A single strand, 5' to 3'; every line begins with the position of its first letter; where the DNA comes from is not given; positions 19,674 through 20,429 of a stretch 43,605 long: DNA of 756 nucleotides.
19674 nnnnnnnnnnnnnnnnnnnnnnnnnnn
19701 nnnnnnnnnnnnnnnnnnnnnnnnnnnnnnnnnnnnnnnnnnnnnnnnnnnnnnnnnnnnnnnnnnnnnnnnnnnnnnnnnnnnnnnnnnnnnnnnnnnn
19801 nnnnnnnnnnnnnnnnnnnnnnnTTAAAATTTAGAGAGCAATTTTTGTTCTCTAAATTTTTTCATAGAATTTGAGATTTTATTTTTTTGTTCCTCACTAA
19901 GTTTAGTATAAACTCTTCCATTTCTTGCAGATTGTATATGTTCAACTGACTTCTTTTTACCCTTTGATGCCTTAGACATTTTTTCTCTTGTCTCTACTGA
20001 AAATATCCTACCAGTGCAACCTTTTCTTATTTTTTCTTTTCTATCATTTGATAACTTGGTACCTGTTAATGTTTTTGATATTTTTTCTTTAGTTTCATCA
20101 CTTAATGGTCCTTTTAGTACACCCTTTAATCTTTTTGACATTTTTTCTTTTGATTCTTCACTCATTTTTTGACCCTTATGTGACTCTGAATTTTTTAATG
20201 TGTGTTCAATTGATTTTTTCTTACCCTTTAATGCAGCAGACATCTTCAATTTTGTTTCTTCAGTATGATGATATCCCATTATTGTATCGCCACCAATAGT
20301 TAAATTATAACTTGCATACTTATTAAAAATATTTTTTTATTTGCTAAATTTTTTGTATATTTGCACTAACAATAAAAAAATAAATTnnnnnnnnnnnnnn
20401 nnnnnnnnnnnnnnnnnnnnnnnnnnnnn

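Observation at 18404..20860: One clear NADAR-family protein and a divergent second one: candidate anti-DarT (DNA ADP-ribosylation reversal) functions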

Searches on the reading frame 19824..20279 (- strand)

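Call 3: search_protein_families(library=pfam, proteins=[window:19824-20279:-], max_evalue=0.1)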
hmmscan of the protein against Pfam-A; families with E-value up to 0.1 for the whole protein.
window:19824-20279:- (151 aa): 1 family
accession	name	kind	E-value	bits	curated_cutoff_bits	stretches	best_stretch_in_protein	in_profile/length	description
PF07460.16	NUMOD3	-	4.4e-21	75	20.4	4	2-21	1-20/37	NUMOD3 motif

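Call 5: search_protein_families(library=phrogs, proteins=[window:19824-20279:-], max_evalue=0.01)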
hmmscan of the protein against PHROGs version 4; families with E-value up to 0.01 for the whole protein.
window:19824-20279:- (151 aa): 3 families
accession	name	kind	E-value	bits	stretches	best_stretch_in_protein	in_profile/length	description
phrog_314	-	DNA, RNA and nucleotide metabolism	9.6e-13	48.9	3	1-50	283-338/574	homing endonuclease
phrog_32884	-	unknown function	1.3e-07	32.9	1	56-104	14-62/71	-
phrog_655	-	DNA, RNA and nucleotide metabolism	2e-07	32.3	1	2-32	143-173/343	homing endonuclease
